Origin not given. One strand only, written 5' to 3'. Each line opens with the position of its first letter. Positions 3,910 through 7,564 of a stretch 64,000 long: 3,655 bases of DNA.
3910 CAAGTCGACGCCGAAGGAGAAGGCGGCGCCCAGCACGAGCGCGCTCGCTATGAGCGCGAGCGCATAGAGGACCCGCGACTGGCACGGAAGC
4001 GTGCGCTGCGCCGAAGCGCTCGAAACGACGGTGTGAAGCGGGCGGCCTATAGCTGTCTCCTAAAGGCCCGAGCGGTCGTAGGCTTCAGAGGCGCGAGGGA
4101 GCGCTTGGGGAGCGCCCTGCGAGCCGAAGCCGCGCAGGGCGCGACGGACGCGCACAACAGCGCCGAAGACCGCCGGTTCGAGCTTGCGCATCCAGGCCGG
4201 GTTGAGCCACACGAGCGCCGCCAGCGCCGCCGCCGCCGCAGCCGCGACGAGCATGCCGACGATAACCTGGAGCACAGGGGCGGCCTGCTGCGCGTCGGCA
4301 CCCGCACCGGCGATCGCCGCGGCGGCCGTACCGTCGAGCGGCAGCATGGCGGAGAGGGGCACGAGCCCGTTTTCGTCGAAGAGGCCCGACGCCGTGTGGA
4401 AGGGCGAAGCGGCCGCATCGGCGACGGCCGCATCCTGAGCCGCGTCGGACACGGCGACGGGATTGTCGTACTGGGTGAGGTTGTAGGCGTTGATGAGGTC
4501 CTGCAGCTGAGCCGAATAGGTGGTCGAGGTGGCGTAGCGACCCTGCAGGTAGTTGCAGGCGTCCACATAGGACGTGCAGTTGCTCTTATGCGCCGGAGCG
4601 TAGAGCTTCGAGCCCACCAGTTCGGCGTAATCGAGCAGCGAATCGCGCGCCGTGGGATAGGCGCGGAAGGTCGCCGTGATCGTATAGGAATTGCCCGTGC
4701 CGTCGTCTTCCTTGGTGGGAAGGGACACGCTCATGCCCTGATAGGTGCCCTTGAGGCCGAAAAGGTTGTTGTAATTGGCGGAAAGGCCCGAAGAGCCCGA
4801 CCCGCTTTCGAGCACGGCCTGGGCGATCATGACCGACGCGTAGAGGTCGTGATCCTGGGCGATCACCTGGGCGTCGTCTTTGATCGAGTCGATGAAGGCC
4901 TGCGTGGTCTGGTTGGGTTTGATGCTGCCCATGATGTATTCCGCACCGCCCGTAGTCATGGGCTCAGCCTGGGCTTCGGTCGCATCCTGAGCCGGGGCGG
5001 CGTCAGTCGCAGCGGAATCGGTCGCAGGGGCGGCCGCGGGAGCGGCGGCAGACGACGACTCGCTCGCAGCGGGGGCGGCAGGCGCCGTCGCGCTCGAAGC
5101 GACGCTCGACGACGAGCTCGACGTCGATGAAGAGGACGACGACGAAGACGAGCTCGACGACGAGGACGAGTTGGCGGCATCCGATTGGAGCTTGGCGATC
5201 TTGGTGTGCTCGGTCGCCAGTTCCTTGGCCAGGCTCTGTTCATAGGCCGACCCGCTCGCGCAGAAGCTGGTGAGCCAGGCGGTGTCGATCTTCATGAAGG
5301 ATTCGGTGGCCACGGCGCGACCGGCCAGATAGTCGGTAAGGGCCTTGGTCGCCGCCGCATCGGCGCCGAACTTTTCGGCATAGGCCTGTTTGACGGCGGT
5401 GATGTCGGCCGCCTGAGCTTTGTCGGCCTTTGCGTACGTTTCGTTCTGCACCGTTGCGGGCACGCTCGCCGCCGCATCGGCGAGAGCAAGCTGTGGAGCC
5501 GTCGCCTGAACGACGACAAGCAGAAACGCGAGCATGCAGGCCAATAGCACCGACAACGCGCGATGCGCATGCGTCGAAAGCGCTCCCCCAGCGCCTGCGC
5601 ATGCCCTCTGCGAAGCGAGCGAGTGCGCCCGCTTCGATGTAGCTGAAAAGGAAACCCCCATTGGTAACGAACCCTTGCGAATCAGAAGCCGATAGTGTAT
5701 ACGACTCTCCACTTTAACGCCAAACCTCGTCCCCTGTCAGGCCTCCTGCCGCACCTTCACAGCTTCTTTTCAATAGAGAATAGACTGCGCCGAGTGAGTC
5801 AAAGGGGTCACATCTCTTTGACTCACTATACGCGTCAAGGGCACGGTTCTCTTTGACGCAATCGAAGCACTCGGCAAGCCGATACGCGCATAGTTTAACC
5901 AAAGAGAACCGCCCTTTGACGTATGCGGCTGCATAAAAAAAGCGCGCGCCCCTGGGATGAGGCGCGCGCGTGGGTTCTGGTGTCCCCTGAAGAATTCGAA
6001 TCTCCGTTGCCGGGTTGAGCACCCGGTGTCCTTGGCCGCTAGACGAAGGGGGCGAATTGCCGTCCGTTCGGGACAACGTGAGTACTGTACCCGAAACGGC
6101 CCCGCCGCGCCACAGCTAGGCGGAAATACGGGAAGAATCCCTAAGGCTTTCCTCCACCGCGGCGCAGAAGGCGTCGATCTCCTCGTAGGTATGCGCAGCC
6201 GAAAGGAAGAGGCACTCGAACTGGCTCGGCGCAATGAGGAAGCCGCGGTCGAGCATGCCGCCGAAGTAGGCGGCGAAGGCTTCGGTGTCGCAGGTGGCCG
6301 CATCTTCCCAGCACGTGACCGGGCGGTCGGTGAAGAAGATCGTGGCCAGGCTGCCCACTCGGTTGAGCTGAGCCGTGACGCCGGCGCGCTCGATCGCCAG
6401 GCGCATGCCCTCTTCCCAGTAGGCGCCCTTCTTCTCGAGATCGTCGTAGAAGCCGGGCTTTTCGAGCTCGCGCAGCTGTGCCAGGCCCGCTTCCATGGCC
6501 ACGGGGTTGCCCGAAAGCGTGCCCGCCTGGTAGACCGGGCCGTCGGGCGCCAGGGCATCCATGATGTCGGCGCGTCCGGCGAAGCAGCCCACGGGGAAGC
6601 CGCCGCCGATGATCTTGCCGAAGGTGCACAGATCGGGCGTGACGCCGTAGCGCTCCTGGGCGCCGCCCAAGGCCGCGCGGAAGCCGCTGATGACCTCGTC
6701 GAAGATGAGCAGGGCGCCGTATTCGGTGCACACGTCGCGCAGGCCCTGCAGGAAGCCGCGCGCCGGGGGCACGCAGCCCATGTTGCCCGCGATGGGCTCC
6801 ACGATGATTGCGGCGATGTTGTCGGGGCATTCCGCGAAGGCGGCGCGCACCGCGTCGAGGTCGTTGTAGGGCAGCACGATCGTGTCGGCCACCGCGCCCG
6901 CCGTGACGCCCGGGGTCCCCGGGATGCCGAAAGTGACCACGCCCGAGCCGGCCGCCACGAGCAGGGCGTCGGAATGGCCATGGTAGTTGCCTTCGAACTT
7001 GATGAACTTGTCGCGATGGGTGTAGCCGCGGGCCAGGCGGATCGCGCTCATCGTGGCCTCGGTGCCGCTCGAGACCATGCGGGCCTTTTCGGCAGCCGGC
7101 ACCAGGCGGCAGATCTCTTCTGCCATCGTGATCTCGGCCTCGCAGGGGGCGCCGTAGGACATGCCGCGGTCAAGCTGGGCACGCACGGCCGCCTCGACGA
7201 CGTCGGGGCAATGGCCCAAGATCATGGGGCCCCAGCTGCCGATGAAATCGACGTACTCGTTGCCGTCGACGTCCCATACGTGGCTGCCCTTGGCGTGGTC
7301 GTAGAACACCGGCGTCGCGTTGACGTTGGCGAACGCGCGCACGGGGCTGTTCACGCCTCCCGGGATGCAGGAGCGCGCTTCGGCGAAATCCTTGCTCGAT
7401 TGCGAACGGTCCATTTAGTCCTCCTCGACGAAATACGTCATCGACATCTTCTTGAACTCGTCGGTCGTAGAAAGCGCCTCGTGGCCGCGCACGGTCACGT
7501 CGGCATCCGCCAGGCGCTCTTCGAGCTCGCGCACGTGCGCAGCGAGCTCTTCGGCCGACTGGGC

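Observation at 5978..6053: Deviant tRNA-Glu(CUC) (G33, C2-A71 mismatch) encoded as the last cistron of the haem operon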

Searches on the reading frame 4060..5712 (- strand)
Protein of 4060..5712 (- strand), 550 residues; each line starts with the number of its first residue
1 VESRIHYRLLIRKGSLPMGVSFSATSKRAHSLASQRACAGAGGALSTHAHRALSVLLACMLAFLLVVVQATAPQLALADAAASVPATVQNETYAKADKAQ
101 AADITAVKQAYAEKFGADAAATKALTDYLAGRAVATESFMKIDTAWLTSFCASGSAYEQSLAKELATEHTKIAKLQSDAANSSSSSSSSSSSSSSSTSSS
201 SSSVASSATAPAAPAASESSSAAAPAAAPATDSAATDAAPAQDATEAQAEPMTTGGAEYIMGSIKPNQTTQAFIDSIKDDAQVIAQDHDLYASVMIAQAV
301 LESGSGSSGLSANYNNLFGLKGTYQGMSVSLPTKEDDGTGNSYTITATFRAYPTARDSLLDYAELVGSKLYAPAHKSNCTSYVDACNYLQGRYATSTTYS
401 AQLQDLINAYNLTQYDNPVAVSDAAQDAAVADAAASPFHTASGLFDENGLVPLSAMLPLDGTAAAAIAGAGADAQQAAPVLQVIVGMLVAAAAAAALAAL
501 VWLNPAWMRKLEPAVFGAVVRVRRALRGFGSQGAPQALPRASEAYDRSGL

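Call 9: search_protein_families(library=pfam, proteins=[window:4060-5712:-])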
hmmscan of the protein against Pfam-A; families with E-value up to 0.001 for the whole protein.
window:4060-5712:- (550 aa): 1 family
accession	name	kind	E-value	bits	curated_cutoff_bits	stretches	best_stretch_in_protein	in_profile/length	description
PF01832.25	Glucosaminidase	-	2.2e-27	96.6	30.2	1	279-412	2-123/123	Mannosyl-glycoprotein endo-beta-N-acetylglucosaminidase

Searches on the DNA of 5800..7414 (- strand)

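Call 5: search_rna_families(source=window, start=5800, end=6250, threshold=evalue, max_evalue=10, show_alignments=4)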
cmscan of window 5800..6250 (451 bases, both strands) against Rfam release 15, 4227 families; matches with E-value up to 10: 3.
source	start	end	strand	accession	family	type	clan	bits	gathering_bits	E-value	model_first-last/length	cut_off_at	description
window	5935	6026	-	RF02869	ncS025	Gene; sRNA;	-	14.3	46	5.2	1-85/85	no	Burkholderia sRNA 25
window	5934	6032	-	RF02883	BcKCsr2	Gene; sRNA;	-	13.7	40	1.1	1-129/129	no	Burkholderia sRNA 2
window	5937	6031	-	RF02344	ar14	Gene; sRNA;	-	13.4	58.8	3.5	1-123/123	no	Alphaproteobacterial ar14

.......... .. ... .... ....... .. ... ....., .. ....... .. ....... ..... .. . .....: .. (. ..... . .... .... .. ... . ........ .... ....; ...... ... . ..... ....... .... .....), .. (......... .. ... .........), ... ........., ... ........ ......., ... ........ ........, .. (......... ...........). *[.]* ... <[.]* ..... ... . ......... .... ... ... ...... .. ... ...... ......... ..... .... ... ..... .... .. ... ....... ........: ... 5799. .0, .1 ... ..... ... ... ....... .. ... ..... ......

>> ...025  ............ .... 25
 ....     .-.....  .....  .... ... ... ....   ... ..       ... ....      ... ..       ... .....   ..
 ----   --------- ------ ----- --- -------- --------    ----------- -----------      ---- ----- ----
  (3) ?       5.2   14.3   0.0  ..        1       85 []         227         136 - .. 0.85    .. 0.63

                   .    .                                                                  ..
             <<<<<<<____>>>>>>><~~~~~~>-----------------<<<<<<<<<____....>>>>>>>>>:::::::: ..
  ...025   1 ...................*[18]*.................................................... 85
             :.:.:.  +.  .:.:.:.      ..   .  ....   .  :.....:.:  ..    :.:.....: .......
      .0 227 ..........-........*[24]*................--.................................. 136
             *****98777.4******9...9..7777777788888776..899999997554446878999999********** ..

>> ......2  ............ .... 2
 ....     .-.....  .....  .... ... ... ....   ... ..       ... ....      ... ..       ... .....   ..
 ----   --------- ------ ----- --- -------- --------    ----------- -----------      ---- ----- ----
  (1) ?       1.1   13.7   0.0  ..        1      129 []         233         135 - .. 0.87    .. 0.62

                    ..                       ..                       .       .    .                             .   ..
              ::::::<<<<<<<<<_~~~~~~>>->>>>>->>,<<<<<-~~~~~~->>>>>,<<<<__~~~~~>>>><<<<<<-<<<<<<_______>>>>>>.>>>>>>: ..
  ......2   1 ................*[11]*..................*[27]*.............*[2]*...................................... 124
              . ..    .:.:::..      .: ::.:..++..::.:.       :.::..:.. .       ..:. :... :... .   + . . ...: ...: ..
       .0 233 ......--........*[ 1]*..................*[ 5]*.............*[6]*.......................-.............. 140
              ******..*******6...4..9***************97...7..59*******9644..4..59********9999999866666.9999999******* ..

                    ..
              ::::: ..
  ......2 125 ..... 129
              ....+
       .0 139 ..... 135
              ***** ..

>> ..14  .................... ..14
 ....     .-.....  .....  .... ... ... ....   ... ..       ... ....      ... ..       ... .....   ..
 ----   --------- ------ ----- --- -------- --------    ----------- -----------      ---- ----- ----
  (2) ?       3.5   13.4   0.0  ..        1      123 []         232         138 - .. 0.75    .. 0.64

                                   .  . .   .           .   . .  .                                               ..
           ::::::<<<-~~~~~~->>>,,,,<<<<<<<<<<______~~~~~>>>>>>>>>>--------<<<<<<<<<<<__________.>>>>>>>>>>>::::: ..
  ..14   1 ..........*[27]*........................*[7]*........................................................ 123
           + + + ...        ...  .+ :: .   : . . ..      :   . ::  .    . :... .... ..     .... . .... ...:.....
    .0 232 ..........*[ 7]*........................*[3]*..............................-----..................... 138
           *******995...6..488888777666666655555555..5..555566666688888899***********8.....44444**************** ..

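Call 31: search_rna_families(sources=[L001, L003, L005, L006], threshold=gathering, show_alignments=6)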
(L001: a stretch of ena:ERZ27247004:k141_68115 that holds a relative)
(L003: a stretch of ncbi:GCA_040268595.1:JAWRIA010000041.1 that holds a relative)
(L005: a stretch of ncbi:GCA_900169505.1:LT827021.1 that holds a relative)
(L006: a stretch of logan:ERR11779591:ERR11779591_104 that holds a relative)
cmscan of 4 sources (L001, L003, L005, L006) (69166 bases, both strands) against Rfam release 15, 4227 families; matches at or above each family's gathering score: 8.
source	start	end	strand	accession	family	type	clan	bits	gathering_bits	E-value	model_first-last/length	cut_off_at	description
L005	15517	15590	+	RF00005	tRNA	Gene; tRNA;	CL00001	63.7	29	1.8e-11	1-71/71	no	tRNA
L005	9518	9646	+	RF00059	TPP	Cis-reg; riboswitch;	-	55.6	54.3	3.8e-08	1-105/105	no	TPP riboswitch aptamer (THI element)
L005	9308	9380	+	RF00005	tRNA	Gene; tRNA;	CL00001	55.2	29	4.1e-09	1-71/71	no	tRNA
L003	14758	14839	+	RF00005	tRNA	Gene; tRNA;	CL00001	55.1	29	4.3e-09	1-71/71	no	tRNA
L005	15412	15482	+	RF00005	tRNA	Gene; tRNA;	CL00001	53.9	29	9.2e-09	1-71/71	no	tRNA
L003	10416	10488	+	RF00005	tRNA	Gene; tRNA;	CL00001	53.5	29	1.2e-08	1-71/71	no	tRNA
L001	9360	9432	+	RF00005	tRNA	Gene; tRNA;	CL00001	46.5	29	9.9e-07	1-71/71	no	tRNA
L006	9360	9432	+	RF00005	tRNA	Gene; tRNA;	CL00001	43.2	29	8.2e-06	1-71/71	no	tRNA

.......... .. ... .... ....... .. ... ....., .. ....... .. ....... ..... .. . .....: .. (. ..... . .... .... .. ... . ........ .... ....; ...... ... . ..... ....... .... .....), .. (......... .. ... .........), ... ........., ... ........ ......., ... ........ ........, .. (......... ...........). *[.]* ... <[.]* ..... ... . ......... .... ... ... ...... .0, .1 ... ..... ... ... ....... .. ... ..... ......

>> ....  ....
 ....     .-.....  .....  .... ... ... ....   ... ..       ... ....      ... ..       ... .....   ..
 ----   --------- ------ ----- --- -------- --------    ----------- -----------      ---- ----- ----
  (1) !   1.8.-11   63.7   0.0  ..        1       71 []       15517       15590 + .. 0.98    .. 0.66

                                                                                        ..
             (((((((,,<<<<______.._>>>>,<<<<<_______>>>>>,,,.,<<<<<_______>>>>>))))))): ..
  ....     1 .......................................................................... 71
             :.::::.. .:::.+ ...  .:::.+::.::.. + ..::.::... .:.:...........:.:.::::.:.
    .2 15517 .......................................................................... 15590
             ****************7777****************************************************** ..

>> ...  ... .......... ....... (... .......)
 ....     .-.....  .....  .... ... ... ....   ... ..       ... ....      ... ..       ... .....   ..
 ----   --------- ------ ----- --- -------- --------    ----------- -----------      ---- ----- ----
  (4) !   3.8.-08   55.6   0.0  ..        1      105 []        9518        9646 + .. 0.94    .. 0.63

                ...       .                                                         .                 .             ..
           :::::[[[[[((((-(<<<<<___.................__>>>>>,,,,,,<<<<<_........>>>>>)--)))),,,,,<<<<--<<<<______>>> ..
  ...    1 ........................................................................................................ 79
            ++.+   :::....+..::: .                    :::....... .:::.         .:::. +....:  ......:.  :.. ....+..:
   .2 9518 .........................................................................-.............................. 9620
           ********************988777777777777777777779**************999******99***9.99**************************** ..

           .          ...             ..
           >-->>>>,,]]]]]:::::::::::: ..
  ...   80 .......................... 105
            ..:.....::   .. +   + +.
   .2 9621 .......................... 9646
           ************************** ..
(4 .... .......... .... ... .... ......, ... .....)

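Call 34: search_rna_families(source=window, start=5965, end=6065, threshold=evalue, max_evalue=10, show_alignments=2)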
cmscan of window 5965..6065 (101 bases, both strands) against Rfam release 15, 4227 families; matches with E-value up to 10: 2.
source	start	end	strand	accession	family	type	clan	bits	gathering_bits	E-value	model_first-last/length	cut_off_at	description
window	5981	6053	-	RF00005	tRNA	Gene; tRNA;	CL00001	42.5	29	1.8e-08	1-71/71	no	tRNA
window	5983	6012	-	RF02133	HOXB13-AS1_2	Gene; lncRNA;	-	8.2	40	6.7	49-81/81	no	HOXB13 antisense RNA 1 conserved region 2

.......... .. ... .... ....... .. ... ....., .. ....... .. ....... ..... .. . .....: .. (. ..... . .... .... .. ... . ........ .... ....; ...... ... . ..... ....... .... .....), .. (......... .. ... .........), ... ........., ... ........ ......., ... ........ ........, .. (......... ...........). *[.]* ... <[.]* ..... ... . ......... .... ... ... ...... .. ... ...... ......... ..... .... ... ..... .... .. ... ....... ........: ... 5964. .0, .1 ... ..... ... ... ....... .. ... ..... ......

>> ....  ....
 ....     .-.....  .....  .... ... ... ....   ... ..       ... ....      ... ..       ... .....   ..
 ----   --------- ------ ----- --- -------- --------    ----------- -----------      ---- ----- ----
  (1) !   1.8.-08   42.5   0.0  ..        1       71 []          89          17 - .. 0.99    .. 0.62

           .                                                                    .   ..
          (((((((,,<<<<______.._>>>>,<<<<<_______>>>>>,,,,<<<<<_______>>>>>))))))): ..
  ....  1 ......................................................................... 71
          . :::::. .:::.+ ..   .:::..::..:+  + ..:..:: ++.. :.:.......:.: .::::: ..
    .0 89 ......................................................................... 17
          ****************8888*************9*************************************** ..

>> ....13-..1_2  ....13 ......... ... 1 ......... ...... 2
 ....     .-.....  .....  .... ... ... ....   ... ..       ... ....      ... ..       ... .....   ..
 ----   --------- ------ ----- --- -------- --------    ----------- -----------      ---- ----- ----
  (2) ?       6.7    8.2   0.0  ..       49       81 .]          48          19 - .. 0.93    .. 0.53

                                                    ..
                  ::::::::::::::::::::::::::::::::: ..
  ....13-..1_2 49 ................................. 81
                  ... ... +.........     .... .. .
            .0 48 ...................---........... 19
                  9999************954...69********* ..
